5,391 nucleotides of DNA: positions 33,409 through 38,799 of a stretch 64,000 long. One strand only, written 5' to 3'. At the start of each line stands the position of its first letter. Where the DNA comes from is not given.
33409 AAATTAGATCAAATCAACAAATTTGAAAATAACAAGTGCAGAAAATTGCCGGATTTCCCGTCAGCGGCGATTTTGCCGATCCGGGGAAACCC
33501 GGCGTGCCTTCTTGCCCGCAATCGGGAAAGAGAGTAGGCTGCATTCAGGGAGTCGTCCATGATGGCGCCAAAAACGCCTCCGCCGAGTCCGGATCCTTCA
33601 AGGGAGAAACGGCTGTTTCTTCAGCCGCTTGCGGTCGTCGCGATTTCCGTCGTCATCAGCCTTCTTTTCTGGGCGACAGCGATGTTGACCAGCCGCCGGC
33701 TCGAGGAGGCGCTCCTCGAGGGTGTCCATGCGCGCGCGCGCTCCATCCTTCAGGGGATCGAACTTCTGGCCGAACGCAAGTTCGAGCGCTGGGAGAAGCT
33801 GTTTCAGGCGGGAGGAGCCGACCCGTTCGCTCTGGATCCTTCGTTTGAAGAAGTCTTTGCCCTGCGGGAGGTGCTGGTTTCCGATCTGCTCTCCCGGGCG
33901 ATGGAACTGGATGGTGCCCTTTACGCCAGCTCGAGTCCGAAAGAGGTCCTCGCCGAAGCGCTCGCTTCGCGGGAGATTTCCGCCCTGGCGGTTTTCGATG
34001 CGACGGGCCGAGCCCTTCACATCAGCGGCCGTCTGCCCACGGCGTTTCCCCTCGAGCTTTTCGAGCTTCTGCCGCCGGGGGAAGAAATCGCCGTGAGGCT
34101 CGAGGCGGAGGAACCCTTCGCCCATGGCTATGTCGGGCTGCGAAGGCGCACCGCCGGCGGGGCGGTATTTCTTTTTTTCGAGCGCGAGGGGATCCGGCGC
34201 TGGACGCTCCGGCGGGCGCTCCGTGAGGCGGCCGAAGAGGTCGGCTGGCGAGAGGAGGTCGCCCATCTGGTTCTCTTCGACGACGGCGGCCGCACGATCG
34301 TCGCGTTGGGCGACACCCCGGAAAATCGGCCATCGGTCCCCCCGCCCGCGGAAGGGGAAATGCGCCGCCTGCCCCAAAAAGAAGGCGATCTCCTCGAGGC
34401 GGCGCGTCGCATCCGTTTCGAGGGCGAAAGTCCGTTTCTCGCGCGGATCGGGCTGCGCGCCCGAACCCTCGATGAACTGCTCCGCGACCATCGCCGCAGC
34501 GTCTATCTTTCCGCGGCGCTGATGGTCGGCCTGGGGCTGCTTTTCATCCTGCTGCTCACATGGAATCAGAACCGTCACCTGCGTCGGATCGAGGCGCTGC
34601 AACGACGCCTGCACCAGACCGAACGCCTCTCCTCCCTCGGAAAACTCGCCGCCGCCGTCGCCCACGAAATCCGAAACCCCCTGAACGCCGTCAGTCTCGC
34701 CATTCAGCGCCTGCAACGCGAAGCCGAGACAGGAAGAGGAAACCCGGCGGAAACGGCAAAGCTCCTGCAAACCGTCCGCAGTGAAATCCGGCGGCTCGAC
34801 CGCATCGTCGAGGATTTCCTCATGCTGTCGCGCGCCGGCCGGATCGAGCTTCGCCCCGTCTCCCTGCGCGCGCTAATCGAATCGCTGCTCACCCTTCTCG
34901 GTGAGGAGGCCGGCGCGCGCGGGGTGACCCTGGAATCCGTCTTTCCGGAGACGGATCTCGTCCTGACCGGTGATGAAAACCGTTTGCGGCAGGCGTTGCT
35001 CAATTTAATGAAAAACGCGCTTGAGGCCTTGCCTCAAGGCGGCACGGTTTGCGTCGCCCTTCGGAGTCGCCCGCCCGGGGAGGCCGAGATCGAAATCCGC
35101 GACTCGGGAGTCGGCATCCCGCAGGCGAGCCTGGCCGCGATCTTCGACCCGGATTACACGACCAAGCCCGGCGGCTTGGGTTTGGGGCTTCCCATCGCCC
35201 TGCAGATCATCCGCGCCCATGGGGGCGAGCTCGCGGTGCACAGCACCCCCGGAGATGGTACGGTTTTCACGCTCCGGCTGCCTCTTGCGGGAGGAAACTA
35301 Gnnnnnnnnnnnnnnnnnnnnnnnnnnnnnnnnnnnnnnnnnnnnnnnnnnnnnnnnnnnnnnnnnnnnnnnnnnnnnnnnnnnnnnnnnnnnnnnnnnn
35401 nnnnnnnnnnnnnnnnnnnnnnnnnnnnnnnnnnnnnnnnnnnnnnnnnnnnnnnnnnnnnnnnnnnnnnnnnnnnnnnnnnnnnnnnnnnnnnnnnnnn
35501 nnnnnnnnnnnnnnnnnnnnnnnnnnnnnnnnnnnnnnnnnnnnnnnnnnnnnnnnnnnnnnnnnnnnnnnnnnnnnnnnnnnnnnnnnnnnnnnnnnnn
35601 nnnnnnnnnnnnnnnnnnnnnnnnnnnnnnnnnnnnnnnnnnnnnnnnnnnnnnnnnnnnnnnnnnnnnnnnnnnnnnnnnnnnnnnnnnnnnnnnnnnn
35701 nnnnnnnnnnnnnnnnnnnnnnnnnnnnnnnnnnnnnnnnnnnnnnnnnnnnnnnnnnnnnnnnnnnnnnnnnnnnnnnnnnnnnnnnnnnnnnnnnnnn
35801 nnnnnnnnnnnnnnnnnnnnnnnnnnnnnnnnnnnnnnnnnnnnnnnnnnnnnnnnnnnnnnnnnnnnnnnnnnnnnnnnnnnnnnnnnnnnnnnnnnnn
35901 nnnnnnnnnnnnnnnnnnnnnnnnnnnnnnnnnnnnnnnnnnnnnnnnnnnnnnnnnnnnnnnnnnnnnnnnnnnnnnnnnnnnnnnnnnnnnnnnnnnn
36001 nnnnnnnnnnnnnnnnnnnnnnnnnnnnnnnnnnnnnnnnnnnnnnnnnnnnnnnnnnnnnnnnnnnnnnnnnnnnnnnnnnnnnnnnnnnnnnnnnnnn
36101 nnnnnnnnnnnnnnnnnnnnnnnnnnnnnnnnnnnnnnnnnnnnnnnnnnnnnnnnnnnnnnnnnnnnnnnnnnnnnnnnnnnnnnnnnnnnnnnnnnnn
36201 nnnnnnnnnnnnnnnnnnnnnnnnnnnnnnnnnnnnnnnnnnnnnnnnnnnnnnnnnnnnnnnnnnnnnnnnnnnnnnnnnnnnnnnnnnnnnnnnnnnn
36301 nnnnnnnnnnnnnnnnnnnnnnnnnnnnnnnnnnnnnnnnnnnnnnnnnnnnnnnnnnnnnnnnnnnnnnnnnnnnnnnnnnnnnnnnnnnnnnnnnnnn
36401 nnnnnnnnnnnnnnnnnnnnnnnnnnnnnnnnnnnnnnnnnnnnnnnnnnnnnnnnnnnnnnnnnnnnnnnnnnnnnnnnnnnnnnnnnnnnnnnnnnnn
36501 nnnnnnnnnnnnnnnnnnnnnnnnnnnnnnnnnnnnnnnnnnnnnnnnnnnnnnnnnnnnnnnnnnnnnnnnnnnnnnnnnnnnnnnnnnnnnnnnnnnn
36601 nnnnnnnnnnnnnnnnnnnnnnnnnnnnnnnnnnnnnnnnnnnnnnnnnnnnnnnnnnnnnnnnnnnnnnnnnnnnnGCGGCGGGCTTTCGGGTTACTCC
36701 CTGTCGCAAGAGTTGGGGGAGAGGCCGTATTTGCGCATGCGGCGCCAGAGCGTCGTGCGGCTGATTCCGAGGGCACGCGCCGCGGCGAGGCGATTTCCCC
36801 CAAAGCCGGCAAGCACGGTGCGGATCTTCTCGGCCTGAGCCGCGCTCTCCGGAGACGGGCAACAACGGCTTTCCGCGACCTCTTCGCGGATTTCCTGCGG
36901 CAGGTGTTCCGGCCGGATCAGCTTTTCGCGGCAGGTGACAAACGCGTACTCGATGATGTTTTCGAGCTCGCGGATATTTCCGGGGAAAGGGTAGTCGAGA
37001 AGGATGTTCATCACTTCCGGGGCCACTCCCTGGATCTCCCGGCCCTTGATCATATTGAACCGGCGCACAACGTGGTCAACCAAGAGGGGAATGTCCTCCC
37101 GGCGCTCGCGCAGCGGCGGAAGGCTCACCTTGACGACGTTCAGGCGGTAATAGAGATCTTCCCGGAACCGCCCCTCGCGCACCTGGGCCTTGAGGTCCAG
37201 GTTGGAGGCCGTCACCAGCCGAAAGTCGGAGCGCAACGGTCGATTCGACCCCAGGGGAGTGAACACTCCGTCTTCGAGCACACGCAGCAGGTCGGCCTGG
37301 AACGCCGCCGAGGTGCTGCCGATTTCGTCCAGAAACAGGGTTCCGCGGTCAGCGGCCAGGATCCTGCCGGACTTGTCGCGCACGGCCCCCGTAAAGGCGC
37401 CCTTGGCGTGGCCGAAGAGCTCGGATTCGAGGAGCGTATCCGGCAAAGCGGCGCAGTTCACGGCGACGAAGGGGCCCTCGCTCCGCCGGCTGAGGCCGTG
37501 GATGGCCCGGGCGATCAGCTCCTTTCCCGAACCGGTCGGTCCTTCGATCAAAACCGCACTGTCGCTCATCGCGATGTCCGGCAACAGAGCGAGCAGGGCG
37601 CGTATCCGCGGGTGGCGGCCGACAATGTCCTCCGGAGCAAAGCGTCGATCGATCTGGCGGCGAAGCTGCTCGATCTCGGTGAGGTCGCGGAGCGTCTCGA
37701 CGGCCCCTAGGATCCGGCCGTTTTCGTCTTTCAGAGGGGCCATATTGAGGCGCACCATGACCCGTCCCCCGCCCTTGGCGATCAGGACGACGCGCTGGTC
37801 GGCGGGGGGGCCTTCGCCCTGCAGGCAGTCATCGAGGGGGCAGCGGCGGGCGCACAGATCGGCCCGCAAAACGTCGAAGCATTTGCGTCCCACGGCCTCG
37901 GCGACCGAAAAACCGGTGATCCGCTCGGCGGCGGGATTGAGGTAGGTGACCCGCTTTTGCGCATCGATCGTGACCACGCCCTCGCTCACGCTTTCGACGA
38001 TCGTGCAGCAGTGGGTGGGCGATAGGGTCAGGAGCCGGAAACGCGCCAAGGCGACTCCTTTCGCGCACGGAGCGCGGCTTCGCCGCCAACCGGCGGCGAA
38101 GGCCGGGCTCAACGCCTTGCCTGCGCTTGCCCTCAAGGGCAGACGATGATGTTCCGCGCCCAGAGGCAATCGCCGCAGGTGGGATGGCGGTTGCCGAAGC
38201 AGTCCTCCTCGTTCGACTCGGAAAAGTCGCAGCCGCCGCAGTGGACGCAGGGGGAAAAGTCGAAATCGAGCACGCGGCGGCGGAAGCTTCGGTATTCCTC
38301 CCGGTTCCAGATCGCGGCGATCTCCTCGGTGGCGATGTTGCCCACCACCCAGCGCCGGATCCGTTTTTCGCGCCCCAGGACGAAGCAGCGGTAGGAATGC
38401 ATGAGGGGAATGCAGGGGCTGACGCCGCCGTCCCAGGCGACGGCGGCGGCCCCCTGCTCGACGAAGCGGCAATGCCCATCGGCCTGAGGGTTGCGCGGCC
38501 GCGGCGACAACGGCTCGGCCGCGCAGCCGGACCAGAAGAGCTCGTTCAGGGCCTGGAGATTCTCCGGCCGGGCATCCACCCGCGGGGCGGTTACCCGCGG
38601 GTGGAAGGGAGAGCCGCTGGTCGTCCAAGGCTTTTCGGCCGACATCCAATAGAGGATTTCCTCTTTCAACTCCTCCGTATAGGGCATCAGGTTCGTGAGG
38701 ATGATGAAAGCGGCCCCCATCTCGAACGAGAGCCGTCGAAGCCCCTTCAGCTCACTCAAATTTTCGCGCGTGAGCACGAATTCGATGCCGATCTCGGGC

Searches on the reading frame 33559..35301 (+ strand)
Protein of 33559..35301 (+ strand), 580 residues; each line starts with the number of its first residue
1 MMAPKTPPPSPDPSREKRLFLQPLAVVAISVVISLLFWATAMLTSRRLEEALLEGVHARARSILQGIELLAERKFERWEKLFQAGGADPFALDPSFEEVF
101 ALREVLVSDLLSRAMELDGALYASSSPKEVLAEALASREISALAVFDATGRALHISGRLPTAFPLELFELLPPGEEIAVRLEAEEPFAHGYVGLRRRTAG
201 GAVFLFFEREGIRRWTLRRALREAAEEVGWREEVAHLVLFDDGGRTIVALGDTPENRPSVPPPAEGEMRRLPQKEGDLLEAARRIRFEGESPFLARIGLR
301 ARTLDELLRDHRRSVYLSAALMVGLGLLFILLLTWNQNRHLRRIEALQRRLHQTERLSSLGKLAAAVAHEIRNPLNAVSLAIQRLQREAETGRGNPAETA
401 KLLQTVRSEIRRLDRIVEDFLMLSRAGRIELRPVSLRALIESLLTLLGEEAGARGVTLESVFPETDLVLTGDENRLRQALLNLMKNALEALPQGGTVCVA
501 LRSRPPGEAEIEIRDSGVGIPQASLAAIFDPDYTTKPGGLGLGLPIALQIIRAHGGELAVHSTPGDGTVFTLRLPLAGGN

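Call 45: find_encoding_contigs(protein=window:33559-35301:+, flank=10000, max_places=1)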
Protein window:33559-35301:+ (580 aa): no gene with exactly this product is on record in the collection.

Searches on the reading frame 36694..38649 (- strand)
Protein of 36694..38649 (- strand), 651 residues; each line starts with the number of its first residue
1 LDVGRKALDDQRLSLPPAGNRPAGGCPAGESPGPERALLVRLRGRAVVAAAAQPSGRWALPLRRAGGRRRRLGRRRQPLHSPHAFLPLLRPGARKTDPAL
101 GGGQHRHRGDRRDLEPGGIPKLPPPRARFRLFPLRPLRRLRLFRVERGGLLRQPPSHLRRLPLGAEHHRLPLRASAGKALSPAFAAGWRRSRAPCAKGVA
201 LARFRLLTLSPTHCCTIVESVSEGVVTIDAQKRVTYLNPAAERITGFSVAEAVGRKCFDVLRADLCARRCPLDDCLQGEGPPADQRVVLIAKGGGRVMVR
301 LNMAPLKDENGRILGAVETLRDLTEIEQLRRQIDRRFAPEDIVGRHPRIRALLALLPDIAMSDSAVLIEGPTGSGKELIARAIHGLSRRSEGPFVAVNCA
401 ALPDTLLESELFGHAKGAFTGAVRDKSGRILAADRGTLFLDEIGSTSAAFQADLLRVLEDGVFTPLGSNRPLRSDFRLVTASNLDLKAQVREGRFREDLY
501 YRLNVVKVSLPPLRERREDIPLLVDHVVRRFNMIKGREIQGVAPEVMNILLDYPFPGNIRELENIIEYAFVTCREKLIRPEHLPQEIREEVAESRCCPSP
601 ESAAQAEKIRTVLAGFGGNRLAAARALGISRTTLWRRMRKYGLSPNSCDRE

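Call 48: search_protein_families(library=pfam, proteins=[window:36694-38649:-], max_evalue=0.0001)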
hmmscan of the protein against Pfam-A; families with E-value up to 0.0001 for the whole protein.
window:36694-38649:- (651 aa): 14 families
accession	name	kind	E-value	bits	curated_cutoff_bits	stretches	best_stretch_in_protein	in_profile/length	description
PF00158.32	Sigma54_activat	-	2.6e-63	213.1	20.2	1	342-508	1-167/168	Sigma-54 interaction domain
PF25601.1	AAA_lid_14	-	4.3e-27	94.2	27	1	514-593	1-80/87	AAA+ ATPase lid domain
PF14532.12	Sigma54_activ_2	-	1.6e-17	64.5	25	1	343-513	1-138/138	Sigma-54 interaction domain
PF08448.16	PAS_4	-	8.3e-17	61.9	23.1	1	218-325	1-107/110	PAS fold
PF13426.13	PAS_9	-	5.4e-15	56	27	1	223-325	2-103/103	PAS domain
PF00989.32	PAS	-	3.9e-14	53.1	22.6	1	216-322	5-112/113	PAS fold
PF02954.25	HTH_8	-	1.5e-10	41.1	22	1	606-641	7-42/42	Bacterial regulatory protein, Fis family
PF13188.13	PAS_8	-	8.3e-08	32.3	21.8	1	216-266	5-55/65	PAS domain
PF07728.20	AAA_5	-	2.6e-05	24.7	22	1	366-483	2-122/139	AAA domain (dynein-related subfamily)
PF18024.7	HTH_50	-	2.7e-05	24.2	27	1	623-644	29-50/50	Helix-turn-helix domain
PF07724.20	AAA_2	-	5.5e-05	23.7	27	0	365-466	5-107/166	AAA domain (Cdc48 subfamily)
PF13596.12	PAS_10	-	5.8e-05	24.1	22.1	0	219-324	6-106/106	PAS domain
PF01078.27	Mg_chelatase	-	8e-05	22.6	20.3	0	421-483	93-157/207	Magnesium chelatase, subunit ChlI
PF13191.12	AAA_16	-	8.2e-05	23.6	32.6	0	343-418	3-85/167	AAA ATPase domain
